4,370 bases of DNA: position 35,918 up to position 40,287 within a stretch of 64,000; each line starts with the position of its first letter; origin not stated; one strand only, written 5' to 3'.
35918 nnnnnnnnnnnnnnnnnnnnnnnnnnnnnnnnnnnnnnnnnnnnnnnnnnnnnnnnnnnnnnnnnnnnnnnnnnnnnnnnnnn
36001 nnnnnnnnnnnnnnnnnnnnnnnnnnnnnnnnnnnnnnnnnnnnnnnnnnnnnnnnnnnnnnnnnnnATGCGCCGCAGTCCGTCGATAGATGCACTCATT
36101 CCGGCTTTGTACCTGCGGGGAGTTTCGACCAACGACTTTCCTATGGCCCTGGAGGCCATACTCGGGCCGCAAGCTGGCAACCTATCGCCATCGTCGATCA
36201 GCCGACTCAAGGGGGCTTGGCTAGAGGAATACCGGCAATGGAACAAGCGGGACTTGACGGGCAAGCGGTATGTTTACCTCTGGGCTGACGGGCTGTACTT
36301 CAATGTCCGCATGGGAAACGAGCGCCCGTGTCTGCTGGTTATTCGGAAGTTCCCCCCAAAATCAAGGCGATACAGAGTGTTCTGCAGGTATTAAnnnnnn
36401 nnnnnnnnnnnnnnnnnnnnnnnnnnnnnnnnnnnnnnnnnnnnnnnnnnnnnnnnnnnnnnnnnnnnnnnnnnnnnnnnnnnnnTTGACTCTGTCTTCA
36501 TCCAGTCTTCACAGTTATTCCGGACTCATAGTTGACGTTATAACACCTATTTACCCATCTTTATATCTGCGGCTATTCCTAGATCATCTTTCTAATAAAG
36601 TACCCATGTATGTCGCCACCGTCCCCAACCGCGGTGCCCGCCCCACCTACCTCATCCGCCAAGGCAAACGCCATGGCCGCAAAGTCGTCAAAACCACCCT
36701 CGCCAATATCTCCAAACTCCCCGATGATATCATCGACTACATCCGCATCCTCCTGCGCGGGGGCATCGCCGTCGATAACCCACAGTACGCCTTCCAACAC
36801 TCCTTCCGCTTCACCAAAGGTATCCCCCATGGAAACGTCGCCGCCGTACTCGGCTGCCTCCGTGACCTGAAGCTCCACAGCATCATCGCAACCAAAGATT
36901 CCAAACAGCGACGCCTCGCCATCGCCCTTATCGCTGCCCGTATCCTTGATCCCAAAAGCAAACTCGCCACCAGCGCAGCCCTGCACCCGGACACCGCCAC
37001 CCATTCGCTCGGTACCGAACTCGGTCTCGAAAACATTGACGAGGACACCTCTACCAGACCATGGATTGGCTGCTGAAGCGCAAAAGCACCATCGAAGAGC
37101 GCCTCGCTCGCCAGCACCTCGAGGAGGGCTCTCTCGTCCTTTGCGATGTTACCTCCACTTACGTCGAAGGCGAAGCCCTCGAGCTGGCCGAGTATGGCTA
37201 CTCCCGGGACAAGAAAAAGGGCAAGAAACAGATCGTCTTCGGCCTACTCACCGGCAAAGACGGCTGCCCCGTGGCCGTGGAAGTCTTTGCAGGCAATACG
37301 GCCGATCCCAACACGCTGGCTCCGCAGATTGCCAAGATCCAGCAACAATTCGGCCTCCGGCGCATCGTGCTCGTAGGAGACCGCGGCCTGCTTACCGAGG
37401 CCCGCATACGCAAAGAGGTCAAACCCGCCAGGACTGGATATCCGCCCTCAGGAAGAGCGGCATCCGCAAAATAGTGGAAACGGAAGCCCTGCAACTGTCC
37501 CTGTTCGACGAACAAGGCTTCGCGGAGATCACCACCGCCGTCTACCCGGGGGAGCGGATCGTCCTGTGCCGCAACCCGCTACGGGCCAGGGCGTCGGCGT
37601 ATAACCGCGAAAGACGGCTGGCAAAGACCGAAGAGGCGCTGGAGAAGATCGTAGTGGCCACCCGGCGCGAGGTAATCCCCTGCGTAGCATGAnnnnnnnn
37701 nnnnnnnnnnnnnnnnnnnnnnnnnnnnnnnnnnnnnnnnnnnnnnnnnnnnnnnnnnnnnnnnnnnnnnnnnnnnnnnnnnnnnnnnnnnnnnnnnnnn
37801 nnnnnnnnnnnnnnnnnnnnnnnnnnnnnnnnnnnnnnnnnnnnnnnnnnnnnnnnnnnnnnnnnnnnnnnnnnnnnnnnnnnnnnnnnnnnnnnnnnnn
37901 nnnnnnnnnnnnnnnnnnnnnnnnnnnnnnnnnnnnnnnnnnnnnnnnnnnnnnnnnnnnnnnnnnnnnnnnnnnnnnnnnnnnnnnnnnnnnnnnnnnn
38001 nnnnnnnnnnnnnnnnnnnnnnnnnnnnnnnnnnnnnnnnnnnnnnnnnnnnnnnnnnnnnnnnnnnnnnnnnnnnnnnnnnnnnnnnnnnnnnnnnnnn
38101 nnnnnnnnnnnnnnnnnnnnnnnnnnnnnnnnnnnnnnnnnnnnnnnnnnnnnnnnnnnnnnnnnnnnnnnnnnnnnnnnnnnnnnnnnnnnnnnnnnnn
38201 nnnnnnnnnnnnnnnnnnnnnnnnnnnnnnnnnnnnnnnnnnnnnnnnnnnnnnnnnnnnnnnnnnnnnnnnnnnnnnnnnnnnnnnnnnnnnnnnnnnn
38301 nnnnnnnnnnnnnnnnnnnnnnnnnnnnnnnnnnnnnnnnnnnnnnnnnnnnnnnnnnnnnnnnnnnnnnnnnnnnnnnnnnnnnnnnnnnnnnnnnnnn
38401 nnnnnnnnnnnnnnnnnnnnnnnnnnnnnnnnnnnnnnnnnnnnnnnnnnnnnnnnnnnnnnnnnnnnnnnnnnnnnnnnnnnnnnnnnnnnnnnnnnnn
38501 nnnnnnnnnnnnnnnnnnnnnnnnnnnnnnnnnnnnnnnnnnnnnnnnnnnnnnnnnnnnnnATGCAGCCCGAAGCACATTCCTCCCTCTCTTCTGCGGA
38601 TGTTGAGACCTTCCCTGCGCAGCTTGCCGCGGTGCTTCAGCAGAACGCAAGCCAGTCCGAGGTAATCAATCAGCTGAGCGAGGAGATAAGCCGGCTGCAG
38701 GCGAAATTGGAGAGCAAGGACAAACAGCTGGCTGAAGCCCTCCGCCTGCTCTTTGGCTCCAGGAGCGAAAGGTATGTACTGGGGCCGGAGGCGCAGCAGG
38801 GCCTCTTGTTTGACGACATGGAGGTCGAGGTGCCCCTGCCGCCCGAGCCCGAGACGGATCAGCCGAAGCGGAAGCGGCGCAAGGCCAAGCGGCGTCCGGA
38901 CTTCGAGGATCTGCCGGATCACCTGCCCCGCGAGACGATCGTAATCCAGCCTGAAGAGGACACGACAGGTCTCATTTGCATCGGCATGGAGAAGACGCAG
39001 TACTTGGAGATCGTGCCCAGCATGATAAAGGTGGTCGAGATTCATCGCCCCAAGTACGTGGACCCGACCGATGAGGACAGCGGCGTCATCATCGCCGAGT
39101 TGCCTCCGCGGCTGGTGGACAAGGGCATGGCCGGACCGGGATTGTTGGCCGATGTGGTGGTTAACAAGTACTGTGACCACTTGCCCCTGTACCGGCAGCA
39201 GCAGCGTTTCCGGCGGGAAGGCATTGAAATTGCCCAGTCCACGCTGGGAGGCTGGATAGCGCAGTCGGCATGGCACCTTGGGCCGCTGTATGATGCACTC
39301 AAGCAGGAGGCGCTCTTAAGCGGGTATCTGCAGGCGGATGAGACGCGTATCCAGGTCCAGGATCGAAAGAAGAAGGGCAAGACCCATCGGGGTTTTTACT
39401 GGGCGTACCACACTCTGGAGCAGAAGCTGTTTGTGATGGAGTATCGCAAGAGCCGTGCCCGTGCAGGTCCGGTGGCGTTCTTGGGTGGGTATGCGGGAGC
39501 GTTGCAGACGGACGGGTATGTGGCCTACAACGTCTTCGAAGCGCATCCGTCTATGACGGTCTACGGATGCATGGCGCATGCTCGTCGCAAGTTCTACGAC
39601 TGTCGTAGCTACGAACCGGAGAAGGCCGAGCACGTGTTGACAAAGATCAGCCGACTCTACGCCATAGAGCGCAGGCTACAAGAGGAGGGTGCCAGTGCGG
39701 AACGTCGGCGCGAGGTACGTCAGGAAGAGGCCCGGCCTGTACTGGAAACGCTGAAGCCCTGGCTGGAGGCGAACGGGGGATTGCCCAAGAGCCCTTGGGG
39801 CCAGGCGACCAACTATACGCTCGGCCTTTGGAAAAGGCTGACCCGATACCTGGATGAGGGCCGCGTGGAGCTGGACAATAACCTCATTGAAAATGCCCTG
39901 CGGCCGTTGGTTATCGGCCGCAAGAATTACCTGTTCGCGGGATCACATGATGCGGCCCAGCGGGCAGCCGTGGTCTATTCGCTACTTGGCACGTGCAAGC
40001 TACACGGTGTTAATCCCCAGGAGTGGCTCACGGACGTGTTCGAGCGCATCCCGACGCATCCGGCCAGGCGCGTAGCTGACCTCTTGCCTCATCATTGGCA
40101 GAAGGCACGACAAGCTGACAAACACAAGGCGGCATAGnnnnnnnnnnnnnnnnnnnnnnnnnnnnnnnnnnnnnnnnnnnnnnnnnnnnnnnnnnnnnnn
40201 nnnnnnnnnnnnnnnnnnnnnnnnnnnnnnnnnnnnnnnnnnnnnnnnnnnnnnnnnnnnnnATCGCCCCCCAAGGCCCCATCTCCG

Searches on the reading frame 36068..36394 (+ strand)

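Call 84: search_protein_families(library=ncbifam, proteins=[window:36068-36394:+], max_evalue=0.01)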
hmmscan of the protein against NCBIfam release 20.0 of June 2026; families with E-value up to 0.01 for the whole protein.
window:36068-36394:+ (108 aa): 1 family
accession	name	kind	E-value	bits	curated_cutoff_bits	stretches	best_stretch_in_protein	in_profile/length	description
NF033543.2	transpos_IS256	equivalog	8.1e-20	71.1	150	1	2-88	58-142/338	IS256 family transposase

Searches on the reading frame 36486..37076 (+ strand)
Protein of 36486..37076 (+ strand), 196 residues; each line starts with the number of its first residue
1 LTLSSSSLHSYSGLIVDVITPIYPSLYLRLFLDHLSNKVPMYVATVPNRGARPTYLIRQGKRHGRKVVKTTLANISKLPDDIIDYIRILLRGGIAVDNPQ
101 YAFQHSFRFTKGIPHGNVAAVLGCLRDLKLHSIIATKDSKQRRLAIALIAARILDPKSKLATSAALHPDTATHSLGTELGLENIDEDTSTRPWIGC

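Call 22: search_protein_families(library=pfam, proteins=[window:36486-37076:+], max_evalue=0.001)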
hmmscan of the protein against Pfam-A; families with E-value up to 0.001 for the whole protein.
window:36486-37076:+ (196 aa): 0 families

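Call 84: search_protein_families(library=ncbifam, proteins=[window:36486-37076:+], max_evalue=0.01)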
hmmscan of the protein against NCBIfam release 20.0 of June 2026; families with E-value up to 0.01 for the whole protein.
window:36486-37076:+ (196 aa): 1 family
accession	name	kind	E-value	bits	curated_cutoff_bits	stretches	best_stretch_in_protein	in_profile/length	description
NF033559.2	transpos_IS1634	equivalog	0.00055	19.1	100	1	74-166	11-91/483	IS1634 family transposase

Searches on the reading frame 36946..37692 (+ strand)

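Call 22: search_protein_families(library=pfam, proteins=[window:36946-37692:+], max_evalue=0.001)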
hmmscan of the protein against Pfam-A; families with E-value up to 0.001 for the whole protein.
window:36946-37692:+ (248 aa): 0 families

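Call 84: search_protein_families(library=ncbifam, proteins=[window:36946-37692:+], max_evalue=0.01)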
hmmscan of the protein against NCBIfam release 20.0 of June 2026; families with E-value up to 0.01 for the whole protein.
window:36946-37692:+ (248 aa): 1 family
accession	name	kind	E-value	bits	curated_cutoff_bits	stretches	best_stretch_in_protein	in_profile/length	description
NF033559.2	transpos_IS1634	equivalog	2.2e-05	23.7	100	1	162-232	233-309/483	IS1634 family transposase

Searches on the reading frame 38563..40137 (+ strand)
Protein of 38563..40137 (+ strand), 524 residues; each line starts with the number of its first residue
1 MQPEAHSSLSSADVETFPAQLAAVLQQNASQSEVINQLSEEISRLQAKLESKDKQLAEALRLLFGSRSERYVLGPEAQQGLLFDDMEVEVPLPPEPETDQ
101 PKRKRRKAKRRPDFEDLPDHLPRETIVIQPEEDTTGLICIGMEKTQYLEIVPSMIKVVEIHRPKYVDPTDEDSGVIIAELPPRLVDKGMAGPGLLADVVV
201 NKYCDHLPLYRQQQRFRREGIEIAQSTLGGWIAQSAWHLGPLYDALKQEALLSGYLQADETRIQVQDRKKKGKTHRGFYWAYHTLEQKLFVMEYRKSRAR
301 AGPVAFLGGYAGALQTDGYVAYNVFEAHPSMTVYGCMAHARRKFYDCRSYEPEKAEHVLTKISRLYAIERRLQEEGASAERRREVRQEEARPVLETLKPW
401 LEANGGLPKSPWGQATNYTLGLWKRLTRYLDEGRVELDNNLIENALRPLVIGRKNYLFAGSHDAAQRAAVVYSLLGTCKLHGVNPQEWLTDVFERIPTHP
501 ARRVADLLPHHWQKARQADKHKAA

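Call 22: search_protein_families(library=pfam, proteins=[window:38563-40137:+], max_evalue=0.001)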
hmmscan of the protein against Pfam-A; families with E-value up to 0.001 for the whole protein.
window:38563-40137:+ (524 aa): 3 families
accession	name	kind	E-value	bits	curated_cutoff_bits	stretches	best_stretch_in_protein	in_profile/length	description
PF03050.20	DDE_Tnp_IS66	-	1.8e-90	303.6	23.1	1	187-466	1-283/284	Transposase IS66 family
PF13817.11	DDE_Tnp_IS66_C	-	1e-17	64.4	30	1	473-510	1-39/39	IS66 C-terminal element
PF13007.12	LZ_Tnp_IS66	-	1.4e-10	42.1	22.9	1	55-126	5-71/71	Transposase C of IS166 homeodomain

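Call 84: search_protein_families(library=ncbifam, proteins=[window:38563-40137:+], max_evalue=0.01)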
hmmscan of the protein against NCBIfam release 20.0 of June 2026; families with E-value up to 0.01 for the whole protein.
window:38563-40137:+ (524 aa): 1 family
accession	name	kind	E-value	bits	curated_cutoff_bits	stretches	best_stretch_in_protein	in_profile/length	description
NF033517.1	transpos_IS66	equivalog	1.4e-121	406.3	180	1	105-496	3-387/387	IS66 family transposase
